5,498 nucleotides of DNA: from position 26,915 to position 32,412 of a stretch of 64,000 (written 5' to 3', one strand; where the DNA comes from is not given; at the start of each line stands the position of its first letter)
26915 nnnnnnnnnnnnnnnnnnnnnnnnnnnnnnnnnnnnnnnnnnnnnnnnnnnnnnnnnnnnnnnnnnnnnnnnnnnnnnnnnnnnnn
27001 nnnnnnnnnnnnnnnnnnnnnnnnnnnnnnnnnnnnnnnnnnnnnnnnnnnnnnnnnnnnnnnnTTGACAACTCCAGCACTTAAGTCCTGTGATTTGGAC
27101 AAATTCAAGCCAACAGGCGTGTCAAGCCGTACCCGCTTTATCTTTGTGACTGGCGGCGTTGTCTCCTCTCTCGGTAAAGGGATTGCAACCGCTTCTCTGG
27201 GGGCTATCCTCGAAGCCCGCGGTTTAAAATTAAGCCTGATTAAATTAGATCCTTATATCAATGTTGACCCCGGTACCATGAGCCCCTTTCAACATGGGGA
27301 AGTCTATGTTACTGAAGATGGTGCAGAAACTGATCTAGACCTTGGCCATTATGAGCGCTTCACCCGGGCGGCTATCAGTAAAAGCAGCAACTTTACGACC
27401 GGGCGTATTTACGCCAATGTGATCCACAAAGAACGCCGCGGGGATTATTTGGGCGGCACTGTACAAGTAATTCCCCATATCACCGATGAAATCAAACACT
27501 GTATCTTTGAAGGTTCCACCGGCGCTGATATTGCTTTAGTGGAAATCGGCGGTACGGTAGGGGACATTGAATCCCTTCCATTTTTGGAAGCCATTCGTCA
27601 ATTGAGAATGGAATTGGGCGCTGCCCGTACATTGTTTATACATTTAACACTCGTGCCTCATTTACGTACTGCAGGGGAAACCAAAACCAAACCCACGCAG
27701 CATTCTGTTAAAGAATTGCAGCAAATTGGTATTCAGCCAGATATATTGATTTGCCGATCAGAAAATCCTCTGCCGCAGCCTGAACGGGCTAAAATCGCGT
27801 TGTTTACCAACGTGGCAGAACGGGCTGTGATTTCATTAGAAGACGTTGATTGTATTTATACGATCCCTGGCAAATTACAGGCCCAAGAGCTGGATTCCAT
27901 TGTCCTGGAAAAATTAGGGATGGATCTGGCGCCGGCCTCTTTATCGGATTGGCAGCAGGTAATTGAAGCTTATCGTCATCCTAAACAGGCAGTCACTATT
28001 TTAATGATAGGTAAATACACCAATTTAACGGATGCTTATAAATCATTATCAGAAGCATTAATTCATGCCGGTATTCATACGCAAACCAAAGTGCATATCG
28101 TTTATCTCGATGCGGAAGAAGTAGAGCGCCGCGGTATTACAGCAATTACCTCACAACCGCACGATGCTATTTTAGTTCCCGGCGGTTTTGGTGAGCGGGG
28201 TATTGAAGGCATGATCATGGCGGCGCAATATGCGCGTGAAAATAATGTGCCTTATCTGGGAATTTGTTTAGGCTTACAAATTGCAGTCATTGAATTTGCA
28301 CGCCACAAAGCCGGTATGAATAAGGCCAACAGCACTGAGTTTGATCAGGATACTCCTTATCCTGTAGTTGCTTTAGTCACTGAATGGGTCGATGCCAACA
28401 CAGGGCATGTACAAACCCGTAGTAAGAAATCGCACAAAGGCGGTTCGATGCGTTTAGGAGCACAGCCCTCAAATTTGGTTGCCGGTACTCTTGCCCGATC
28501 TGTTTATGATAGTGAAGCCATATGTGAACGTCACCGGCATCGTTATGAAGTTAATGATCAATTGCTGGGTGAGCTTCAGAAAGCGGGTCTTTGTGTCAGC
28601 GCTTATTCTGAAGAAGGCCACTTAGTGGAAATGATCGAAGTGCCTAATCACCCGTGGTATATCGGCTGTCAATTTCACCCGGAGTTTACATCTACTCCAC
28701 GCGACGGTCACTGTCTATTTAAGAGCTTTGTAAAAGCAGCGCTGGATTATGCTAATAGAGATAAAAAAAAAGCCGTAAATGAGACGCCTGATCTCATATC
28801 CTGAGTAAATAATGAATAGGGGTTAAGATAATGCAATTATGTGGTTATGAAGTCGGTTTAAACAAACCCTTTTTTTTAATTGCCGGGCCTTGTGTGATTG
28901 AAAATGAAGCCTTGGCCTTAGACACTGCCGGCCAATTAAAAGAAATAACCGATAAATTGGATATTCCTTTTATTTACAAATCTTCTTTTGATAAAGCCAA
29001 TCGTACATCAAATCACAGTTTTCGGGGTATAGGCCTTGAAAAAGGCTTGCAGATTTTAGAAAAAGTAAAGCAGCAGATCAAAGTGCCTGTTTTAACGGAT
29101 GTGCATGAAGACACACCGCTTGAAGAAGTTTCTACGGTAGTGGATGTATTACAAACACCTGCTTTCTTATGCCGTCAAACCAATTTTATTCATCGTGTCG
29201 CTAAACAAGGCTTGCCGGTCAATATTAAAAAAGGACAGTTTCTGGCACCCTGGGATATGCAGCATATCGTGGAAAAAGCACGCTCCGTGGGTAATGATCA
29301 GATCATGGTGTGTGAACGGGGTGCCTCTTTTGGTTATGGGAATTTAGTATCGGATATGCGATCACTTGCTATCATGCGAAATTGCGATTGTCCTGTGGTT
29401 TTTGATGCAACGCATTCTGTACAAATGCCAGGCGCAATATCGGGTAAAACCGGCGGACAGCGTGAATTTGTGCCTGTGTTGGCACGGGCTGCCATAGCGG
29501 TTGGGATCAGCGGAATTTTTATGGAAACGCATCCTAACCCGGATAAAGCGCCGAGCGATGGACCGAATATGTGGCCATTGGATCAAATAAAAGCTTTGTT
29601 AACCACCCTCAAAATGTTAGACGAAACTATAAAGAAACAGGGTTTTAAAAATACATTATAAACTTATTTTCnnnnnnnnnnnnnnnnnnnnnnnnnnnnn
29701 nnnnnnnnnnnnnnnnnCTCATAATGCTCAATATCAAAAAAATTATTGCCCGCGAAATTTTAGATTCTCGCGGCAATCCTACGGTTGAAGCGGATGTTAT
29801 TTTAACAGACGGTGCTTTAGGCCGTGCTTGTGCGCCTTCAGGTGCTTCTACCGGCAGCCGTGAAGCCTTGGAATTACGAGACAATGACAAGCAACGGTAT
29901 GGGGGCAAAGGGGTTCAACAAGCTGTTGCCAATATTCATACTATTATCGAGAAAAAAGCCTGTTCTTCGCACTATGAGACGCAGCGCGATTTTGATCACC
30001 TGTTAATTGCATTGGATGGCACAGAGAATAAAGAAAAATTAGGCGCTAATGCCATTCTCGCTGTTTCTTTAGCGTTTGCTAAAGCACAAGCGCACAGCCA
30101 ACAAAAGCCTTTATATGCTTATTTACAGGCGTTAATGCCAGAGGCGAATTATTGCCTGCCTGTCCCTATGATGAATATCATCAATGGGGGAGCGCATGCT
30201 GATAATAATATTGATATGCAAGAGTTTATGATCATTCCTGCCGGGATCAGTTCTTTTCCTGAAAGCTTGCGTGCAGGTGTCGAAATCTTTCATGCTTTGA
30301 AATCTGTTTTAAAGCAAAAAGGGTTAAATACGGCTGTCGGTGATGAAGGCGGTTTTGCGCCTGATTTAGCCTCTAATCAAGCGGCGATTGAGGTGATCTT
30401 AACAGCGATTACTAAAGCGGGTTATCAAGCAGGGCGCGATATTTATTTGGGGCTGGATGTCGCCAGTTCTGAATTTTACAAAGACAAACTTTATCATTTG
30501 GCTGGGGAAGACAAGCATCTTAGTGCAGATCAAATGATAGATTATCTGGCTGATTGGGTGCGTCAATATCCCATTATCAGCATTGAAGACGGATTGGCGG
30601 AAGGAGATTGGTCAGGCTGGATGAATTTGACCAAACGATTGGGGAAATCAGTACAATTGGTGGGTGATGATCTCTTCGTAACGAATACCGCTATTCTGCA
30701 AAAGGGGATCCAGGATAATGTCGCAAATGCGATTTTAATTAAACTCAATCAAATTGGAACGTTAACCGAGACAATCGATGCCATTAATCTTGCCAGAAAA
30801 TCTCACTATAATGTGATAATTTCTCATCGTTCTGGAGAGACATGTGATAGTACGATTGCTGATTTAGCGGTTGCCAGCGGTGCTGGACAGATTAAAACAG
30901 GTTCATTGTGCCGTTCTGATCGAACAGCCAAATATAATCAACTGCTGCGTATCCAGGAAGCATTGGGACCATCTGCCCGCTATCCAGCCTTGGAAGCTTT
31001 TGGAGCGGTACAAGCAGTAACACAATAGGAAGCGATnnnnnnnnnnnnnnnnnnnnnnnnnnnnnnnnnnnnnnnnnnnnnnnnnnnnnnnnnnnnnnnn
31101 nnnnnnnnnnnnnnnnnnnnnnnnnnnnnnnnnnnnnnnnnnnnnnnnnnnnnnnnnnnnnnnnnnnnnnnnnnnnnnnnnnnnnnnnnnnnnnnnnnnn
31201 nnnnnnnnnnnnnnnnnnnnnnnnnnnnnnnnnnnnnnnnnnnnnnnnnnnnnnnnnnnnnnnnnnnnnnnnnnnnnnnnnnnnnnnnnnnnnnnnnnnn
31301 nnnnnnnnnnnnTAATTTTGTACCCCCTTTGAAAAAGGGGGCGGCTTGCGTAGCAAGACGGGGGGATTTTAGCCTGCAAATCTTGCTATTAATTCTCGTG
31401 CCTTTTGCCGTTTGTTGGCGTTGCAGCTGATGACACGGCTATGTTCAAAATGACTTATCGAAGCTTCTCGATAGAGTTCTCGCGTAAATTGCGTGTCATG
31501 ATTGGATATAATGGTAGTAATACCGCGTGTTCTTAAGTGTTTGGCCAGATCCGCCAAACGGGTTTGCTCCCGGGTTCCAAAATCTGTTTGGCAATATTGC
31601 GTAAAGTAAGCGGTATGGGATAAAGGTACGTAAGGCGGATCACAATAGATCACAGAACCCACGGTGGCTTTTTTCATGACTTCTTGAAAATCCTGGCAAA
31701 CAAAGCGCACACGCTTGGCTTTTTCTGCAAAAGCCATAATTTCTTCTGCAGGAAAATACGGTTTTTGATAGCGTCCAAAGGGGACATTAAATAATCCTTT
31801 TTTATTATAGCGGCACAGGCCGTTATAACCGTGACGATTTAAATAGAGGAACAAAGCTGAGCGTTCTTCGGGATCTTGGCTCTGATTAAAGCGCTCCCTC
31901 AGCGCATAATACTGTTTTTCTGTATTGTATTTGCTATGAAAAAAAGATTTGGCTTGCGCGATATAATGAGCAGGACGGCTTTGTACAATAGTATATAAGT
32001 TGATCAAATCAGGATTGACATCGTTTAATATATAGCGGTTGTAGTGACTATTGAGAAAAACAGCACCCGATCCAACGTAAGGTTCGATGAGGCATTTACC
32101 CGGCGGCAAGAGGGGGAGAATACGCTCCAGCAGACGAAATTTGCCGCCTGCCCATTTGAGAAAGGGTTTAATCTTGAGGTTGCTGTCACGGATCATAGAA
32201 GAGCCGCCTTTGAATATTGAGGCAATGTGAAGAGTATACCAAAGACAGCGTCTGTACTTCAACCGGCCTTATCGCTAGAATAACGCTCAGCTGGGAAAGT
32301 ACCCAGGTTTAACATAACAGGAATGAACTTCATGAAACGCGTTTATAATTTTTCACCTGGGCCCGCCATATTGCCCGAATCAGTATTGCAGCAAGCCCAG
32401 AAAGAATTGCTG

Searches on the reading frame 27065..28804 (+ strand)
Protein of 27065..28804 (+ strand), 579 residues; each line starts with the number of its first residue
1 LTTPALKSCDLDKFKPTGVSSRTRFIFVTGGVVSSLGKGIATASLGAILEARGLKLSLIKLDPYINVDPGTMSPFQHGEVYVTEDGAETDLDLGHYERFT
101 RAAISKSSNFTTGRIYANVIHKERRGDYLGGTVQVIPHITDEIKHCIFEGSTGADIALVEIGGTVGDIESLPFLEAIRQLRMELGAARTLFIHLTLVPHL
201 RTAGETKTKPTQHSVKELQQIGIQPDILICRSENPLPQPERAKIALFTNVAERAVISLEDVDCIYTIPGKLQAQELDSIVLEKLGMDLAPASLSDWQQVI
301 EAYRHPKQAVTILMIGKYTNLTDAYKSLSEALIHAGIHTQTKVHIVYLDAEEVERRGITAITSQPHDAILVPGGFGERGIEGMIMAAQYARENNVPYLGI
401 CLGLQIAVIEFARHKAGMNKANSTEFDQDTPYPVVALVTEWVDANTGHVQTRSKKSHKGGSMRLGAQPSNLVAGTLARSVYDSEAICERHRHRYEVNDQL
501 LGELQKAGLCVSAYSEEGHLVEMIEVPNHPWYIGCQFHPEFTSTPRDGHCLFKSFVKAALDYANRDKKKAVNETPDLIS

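Call 49: search_protein_families(library=pfam, proteins=[window:27065-28804:+], max_evalue=0.0001)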
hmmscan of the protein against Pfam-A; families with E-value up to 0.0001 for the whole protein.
window:27065-28804:+ (579 aa): 3 families
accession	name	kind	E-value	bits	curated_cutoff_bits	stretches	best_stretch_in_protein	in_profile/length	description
PF06418.20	CTP_synth_N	-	2.1e-123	411.3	26.1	1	24-286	1-265/265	CTP synthase N-terminus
PF00117.34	GATase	-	1.5e-42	145.9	22.8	1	321-557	2-189/190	Glutamine amidotransferase class-I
PF07722.19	Peptidase_C26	-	4.6e-08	33.5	20.5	0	459-540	145-219/219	Peptidase C26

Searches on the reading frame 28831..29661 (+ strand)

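Call 49: search_protein_families(library=pfam, proteins=[window:28831-29661:+], max_evalue=0.0001)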
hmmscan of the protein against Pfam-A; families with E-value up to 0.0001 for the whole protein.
window:28831-29661:+ (276 aa): 1 family
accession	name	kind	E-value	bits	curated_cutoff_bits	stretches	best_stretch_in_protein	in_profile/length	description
PF00793.26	DAHP_synth_1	-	4.8e-75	252.4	25.5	1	8-268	12-269/270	DAHP synthetase I family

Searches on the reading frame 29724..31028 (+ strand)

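Call 49: search_protein_families(library=pfam, proteins=[window:29724-31028:+], max_evalue=0.0001)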
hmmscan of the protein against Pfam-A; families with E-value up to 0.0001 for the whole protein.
window:29724-31028:+ (434 aa): 2 families
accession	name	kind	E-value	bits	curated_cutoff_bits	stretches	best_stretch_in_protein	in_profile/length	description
PF00113.28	Enolase_C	-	4.8e-126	420.5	21.5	1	143-421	2-288/296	Enolase, C-terminal TIM barrel domain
PF03952.21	Enolase_N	-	2.9e-56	189.7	35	1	4-134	1-131/131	Enolase, N-terminal domain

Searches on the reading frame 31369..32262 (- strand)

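Call 50: search_protein_families(library=pfam, proteins=[window:31369-32262:-], max_evalue=0.0001)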
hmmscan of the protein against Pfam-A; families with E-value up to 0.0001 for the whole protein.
window:31369-32262:- (297 aa): 1 family
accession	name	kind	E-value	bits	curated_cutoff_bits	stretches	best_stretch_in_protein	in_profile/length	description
PF02086.21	MethyltransfD12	-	3.3e-69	233.9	22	1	37-277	1-252/253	D12 class N6 adenine-specific DNA methyltransferase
